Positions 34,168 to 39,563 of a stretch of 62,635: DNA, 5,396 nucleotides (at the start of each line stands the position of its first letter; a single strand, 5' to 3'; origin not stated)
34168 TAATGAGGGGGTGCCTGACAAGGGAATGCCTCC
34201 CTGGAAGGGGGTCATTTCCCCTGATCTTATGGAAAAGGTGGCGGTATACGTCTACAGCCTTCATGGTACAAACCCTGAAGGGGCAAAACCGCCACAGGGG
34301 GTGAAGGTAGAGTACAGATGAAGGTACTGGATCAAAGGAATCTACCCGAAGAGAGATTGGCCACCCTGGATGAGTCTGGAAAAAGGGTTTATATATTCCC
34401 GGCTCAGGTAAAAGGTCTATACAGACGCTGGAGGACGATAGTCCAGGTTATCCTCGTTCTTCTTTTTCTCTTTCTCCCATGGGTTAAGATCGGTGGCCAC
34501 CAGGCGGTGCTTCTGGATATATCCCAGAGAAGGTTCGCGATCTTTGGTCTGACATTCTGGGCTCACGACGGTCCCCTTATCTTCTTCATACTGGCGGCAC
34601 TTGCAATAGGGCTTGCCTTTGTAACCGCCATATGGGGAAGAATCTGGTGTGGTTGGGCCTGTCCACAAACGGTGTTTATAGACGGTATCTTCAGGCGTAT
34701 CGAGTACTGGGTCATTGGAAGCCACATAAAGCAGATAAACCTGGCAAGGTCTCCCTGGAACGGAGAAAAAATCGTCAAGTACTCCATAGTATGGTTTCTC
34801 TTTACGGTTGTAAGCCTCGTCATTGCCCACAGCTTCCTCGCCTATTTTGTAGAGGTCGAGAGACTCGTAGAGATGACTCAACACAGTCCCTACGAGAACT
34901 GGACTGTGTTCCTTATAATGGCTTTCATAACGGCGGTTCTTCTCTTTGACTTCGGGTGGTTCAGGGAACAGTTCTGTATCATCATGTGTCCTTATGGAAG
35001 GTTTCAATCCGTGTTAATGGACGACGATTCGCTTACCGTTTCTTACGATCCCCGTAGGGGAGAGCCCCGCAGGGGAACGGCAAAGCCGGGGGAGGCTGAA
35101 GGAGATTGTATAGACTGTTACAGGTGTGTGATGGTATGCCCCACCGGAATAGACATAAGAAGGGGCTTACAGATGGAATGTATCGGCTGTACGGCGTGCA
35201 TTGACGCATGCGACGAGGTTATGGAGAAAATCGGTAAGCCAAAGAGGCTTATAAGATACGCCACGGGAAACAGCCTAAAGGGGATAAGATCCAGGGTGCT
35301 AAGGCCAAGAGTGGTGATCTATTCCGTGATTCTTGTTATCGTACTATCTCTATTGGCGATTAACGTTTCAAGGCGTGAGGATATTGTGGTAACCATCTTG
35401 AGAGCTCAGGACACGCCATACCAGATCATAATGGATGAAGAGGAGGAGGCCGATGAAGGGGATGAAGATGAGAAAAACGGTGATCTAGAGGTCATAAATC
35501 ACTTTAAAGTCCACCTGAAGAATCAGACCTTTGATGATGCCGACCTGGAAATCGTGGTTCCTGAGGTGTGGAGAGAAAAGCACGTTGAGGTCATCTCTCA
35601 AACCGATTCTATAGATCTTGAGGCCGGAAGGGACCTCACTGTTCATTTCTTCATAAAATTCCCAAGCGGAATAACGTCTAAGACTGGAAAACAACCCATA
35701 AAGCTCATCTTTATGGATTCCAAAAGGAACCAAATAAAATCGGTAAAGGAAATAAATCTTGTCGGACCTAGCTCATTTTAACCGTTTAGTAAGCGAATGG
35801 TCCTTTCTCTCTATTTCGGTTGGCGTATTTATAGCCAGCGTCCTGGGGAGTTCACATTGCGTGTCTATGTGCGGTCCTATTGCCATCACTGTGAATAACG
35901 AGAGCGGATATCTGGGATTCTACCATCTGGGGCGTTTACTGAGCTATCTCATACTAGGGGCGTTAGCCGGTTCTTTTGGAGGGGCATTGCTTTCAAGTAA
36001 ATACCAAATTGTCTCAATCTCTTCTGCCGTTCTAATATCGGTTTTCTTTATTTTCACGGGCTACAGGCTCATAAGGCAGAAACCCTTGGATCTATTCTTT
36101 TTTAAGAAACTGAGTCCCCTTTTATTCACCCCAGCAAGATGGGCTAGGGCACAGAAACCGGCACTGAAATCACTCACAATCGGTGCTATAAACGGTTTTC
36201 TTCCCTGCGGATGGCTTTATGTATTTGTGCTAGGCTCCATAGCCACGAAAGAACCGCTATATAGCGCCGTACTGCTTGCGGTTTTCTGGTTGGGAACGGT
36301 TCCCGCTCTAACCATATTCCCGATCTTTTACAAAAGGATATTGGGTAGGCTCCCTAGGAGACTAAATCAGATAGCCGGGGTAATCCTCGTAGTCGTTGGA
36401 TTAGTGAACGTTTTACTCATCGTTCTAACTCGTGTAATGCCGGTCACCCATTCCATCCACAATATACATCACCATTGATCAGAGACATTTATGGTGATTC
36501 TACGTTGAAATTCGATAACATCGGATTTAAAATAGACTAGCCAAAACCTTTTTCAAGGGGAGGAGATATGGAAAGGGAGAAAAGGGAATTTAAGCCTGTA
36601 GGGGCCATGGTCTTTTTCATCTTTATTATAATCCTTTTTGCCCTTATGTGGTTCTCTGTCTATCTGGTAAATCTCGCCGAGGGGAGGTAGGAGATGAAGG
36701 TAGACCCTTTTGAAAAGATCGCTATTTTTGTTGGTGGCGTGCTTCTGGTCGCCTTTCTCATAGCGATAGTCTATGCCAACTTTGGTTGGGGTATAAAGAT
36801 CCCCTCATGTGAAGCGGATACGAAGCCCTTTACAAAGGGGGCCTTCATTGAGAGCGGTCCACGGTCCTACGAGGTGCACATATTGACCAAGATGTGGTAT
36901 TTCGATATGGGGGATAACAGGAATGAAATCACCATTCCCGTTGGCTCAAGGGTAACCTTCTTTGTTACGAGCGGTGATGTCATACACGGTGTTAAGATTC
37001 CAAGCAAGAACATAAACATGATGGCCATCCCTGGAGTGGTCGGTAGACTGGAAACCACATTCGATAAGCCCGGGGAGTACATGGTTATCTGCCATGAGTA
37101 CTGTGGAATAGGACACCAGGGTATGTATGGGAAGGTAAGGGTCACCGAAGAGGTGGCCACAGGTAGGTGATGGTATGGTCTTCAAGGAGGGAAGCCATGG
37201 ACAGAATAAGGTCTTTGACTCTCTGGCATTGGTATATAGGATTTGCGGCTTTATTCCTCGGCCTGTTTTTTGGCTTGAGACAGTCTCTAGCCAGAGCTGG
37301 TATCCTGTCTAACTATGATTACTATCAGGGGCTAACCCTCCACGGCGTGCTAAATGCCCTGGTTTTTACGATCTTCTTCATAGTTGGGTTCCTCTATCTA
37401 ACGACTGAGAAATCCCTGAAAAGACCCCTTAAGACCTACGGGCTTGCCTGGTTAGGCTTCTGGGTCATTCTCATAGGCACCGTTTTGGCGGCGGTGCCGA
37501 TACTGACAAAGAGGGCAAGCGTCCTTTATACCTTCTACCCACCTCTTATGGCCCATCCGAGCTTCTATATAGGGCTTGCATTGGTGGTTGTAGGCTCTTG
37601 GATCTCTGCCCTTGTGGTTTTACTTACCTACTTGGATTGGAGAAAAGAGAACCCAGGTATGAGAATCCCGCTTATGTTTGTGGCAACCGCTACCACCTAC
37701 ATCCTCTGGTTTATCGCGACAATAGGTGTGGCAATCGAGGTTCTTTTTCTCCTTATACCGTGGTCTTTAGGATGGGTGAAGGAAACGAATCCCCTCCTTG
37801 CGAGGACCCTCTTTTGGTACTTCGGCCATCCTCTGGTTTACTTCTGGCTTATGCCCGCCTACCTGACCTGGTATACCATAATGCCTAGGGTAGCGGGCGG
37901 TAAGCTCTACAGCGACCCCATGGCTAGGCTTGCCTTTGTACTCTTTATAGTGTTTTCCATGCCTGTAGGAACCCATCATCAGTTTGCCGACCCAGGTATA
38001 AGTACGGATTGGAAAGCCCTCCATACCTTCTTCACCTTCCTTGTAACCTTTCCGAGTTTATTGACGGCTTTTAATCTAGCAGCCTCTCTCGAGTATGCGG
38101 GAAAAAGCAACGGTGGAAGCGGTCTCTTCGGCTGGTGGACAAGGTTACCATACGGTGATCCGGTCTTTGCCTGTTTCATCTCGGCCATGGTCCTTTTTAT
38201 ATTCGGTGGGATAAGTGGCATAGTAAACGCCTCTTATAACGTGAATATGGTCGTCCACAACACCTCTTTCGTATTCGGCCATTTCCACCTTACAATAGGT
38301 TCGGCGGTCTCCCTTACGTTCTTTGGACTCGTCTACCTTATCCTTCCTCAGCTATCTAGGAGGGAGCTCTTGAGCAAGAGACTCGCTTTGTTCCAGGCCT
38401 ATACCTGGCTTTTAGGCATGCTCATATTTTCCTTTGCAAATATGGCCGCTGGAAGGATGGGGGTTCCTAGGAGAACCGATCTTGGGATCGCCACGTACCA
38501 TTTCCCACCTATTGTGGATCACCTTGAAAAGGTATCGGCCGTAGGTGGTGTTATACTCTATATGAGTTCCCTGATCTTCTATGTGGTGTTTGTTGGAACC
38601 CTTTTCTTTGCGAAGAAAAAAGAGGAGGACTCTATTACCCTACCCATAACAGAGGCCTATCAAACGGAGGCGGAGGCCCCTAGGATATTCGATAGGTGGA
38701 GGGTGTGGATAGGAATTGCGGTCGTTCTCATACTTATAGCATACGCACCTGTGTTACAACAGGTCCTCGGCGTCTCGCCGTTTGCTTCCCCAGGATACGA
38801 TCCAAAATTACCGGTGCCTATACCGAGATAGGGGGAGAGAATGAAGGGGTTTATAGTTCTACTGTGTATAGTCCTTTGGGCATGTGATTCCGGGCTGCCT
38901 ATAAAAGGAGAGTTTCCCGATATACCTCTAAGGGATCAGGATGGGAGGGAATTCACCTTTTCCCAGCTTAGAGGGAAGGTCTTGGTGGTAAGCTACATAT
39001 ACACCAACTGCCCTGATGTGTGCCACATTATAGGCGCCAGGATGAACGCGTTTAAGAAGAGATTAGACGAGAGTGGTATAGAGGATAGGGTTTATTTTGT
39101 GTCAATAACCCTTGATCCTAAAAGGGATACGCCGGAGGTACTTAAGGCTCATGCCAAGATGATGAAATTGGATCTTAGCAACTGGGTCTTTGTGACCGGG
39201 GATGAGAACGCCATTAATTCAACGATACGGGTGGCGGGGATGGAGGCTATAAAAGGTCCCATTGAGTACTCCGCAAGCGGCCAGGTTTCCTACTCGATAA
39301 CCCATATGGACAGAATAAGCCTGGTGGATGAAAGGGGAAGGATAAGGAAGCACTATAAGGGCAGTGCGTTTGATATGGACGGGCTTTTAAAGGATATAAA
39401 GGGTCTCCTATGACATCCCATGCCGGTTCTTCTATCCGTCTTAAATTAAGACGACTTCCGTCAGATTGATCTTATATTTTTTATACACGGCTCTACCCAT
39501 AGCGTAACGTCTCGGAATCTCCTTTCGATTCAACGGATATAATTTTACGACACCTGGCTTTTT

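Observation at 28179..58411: Undescribed enhancer motif TGTMAGA-WWW-TCTKACA plus a third heptamer, repeated seven times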

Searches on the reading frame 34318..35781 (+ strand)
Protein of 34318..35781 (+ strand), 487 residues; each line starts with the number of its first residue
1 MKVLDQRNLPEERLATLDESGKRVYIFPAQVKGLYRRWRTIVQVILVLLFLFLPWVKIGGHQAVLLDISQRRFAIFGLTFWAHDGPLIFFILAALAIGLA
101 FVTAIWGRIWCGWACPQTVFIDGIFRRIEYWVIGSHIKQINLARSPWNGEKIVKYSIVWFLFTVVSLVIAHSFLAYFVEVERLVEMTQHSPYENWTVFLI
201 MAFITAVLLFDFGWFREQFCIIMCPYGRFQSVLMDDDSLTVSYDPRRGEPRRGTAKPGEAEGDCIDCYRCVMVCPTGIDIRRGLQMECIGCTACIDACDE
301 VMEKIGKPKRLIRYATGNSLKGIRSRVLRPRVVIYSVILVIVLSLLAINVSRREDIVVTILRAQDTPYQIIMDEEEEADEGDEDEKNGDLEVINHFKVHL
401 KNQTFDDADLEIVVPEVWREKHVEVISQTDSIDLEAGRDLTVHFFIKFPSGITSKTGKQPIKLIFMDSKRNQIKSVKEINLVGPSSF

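Call 5: search_protein_families(library=pfam, proteins=[window:34318-35781:+])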
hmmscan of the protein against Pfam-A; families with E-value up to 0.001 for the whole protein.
window:34318-35781:+ (487 aa): 12 families
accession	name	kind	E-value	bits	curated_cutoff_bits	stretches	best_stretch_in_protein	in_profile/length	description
PF13746.11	Fer4_18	-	4.2e-40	136.9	27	1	215-315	1-112/114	4Fe-4S dicluster domain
PF12838.12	Fer4_7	-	8e-11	42.7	27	1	219-278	7-52/52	4Fe-4S dicluster domain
PF12801.12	Fer4_5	-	7.3e-09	35.9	22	1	91-126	4-39/48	4Fe-4S binding domain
PF13187.11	Fer4_9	-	3.4e-07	30.6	27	1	220-277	8-50/52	4Fe-4S dicluster domain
PF13534.11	Fer4_17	-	1.3e-06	29.3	22.2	0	219-279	7-61/61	4Fe-4S dicluster domain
PF13183.11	Fer4_8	-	7.8e-06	26.8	27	0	219-278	10-68/68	4Fe-4S dicluster domain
PF11614.14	FixG_C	-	2.4e-05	24.9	25.6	1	350-484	5-119/119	IG-like fold at C-terminal of FixG, putative oxidoreductase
PF13484.11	Fer4_16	-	0.00018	22.7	30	0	220-276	8-65/66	4Fe-4S double cluster binding domain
PF00037.32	Fer4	-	0.00046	20.3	21.1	0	262-277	6-21/24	4Fe-4S binding domain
PF14697.11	Fer4_21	-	0.00057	20.4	35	0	262-277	6-22/59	4Fe-4S dicluster domain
PF13237.11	Fer4_10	-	0.00057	20.2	25.5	1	261-298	6-52/53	4Fe-4S dicluster domain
PF12837.12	Fer4_6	-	0.00094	19.5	25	1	263-277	8-22/24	4Fe-4S binding domain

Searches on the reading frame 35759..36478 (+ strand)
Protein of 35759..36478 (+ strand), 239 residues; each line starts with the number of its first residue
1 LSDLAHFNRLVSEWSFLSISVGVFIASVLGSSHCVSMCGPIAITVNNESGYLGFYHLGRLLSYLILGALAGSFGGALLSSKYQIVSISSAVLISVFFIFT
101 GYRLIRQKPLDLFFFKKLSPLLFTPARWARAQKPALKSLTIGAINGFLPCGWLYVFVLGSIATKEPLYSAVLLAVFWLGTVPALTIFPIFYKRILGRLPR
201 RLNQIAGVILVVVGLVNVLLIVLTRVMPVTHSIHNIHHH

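Call 5: search_protein_families(library=pfam, proteins=[window:35759-36478:+])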
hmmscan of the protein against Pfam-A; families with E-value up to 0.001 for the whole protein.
window:35759-36478:+ (239 aa): 1 family
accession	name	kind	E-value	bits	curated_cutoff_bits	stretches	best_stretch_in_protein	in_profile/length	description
PF13386.12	DsbD_2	-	3.4e-39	135.3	24.9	1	23-215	2-198/199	Cytochrome C biogenesis protein transmembrane region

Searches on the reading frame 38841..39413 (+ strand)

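Call 5: search_protein_families(library=pfam, proteins=[window:38841-39413:+])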
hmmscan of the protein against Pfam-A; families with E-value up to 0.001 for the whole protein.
window:38841-39413:+ (190 aa): 3 families
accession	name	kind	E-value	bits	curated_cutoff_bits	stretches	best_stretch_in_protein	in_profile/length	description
PF02630.20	SCO1-SenC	-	1.9e-22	80.1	22.8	1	30-167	6-133/134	SCO1/SenC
PF00578.27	AhpC-TSA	-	2.1e-05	24.9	26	1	23-95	3-71/124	AhpC/TSA family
PF08534.16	Redoxin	-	3.9e-05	23.9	26.6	1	24-174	5-134/148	Redoxin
